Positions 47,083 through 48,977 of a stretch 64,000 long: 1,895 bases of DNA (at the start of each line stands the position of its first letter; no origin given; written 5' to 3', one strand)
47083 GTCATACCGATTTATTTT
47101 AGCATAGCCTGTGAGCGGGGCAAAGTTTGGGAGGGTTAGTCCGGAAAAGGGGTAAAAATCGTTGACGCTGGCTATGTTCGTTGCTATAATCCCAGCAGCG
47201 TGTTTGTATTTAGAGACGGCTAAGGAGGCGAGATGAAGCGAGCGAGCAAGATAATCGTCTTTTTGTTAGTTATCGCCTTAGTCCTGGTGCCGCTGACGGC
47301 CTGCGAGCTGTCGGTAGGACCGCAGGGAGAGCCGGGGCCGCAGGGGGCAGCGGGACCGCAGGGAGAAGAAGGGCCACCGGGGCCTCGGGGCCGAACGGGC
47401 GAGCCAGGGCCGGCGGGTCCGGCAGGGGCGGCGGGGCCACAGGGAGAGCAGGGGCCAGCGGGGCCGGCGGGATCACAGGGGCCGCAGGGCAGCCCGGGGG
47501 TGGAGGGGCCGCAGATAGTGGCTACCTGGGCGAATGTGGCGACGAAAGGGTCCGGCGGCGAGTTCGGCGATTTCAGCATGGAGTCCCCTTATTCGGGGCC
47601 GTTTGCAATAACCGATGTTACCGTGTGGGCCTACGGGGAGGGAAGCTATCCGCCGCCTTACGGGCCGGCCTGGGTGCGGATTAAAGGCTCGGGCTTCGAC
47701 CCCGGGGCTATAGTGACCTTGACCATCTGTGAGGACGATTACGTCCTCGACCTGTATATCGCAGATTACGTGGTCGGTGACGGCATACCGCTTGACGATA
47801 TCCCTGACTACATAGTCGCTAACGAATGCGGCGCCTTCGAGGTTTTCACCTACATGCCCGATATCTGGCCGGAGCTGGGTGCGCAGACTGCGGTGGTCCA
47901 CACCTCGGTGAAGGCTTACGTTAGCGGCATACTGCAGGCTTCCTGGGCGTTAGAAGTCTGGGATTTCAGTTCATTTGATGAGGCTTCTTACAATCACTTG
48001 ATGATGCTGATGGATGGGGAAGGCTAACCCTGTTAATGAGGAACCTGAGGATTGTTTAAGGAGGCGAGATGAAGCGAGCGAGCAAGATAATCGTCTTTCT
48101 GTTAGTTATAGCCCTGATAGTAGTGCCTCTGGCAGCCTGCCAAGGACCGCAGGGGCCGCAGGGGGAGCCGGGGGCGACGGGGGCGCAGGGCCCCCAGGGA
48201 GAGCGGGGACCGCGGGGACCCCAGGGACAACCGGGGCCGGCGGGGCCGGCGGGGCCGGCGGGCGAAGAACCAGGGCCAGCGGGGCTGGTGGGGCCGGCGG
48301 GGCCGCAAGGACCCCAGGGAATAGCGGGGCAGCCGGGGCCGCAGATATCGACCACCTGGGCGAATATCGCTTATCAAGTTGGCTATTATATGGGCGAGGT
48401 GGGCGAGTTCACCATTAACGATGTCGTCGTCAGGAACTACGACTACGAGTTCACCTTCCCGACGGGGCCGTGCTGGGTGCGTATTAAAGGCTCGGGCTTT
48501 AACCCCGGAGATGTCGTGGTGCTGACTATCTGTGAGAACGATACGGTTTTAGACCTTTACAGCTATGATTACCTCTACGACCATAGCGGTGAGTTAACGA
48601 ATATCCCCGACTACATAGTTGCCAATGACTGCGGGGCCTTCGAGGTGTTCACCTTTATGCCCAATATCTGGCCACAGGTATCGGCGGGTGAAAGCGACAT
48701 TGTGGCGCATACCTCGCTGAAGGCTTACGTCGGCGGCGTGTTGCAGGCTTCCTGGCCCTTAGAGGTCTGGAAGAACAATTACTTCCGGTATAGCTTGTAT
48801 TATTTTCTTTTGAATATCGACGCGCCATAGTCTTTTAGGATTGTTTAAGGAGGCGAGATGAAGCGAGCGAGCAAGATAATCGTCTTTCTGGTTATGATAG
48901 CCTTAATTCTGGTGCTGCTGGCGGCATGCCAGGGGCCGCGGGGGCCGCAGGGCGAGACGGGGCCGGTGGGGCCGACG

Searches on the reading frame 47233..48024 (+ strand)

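Call 4: search_protein_families(library=pfam, proteins=[window:47233-48024:+], max_evalue=1)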
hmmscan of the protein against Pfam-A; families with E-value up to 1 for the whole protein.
window:47233-48024:+ (264 aa): 1 family
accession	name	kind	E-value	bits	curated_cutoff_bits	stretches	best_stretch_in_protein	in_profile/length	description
PF01391.23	Collagen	-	6.4e-09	35.9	27.2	1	30-87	2-59/60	Collagen triple helix repeat (20 copies)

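Call 5: search_protein_families(library=ncbifam, proteins=[window:47233-48024:+], max_evalue=1)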
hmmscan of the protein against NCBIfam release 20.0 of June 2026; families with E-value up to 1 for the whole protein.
window:47233-48024:+ (264 aa): 4 families
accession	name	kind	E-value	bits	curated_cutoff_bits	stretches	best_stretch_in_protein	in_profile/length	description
NF038329.2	gly_rich_SclB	equivalog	2.7e-12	46.4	325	1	29-96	117-184/442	LPXTG-anchored collagen-like adhesin Scl2/SclB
NF046116.1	adhesin_Lcl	equivalog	7.2e-11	41.3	500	1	29-112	132-213/431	collagen-like adhesin Lcl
NF038330.1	adhesin_SclA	exception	7.1e-10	39.1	400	1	29-100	123-194/405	LPXTG-anchored collagen-like adhesin Scl1/SclA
NF038313.3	HisXaaSer_A4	exception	0.17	12.7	55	0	55-92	54-91/93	His-Xaa-Ser repeat protein HxsA4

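Call 22: search_protein_families(library=phrogs, proteins=[window:47233-48024:+], max_evalue=0.01)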
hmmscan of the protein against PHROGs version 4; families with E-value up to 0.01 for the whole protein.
window:47233-48024:+ (264 aa): 28 families (the best 25 are shown)
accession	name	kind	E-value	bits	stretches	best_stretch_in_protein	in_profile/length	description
phrog_5073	-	tail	4e-17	63.4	1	29-94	300-365/519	tail fiber protein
phrog_819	-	tail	1.4e-15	57.6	1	29-101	481-603/1024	tail protein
phrog_6320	-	tail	8.1e-15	55.6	1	29-94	143-208/745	tail fiber protein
phrog_366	-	tail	5.9e-14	53.4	1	28-96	317-385/474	tail fiber protein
phrog_8745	-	tail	5e-12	45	1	29-98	1413-1482/1803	tail fiber protein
phrog_1658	-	unknown function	4e-10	40.8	1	28-95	45-115/239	-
phrog_26654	-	unknown function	1e-09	39.3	1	28-134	84-191/360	-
phrog_17587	-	tail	3.6e-08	33.3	1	26-94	348-416/641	tail fiber protein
phrog_10972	-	tail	4.6e-08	33.9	1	28-94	156-219/343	tail fiber protein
phrog_32123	-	unknown function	2.6e-07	30.4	1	29-109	248-328/532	-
phrog_33406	-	tail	4.1e-07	29.7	1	29-118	215-296/651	tail fiber protein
phrog_38766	-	head and packaging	1.1e-06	28.4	1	29-97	106-174/478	virion structural protein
phrog_33894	-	unknown function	1.6e-06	28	1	27-114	427-514/727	-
phrog_38806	-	unknown function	1.4e-05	25.7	1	29-94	79-147/285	-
phrog_3420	-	unknown function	2.2e-05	23.2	1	28-104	284-359/929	-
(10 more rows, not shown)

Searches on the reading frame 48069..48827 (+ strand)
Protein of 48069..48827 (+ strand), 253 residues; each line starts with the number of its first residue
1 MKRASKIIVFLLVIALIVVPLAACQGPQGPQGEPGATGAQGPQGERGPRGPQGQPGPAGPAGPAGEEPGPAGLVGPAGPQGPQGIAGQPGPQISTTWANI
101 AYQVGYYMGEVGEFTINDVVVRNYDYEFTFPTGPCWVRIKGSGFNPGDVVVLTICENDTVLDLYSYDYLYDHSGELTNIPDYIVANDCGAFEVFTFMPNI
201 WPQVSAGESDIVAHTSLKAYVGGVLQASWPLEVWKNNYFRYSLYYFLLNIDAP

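Call 4: search_protein_families(library=pfam, proteins=[window:48069-48827:+], max_evalue=1)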
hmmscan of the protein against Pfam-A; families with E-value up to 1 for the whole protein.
window:48069-48827:+ (253 aa): 1 family
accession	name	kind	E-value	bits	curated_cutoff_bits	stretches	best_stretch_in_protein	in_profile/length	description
PF01391.23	Collagen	-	1.6e-09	37.9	27.2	2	25-72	9-55/60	Collagen triple helix repeat (20 copies)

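Call 5: search_protein_families(library=ncbifam, proteins=[window:48069-48827:+], max_evalue=1)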
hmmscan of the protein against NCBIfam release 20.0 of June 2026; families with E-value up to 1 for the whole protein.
window:48069-48827:+ (253 aa): 3 families
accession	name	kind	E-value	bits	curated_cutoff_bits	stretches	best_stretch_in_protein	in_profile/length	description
NF038329.2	gly_rich_SclB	equivalog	4.6e-11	42.3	325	1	25-91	149-214/442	LPXTG-anchored collagen-like adhesin Scl2/SclB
NF046116.1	adhesin_Lcl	equivalog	3.4e-09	35.8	500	1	25-92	68-140/431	collagen-like adhesin Lcl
NF038330.1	adhesin_SclA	exception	5e-05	23.1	400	1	25-91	182-250/405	LPXTG-anchored collagen-like adhesin Scl1/SclA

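Call 22: search_protein_families(library=phrogs, proteins=[window:48069-48827:+], max_evalue=0.01)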
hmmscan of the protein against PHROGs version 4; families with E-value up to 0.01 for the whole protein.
window:48069-48827:+ (253 aa): 24 families
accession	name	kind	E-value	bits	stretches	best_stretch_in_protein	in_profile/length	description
phrog_6320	-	tail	3e-18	67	1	25-101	139-220/745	tail fiber protein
phrog_366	-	tail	1.3e-14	55.5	1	25-91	311-385/474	tail fiber protein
phrog_5073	-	tail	4.5e-14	53.4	1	25-92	284-356/519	tail fiber protein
phrog_8745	-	tail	1.3e-13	50.3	1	24-102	1414-1491/1803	tail fiber protein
phrog_819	-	tail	1.4e-13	50.9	1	25-92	513-582/1024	tail protein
phrog_17587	-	tail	1.1e-10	41.6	1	21-92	346-416/641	tail fiber protein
phrog_1658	-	unknown function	4.8e-09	37.3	1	24-90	41-109/239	-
phrog_32123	-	unknown function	2.1e-07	30.6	1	25-90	238-302/532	-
phrog_38766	-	head and packaging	3.7e-07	30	1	23-93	103-172/478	virion structural protein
phrog_3420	-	unknown function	4.7e-07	28.7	1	26-104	216-299/929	-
phrog_33894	-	unknown function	7.7e-07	29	1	25-103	428-505/727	-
phrog_18350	-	tail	2.8e-06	28.2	2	24-64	158-198/253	tail fiber protein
phrog_29268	-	unknown function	3.1e-06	26.6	1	24-93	446-511/653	-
phrog_1806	-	tail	4.1e-06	27.3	1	22-92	135-208/276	collagen like minor tail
phrog_10972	-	tail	8.4e-06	26.5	1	25-66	162-203/343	tail fiber protein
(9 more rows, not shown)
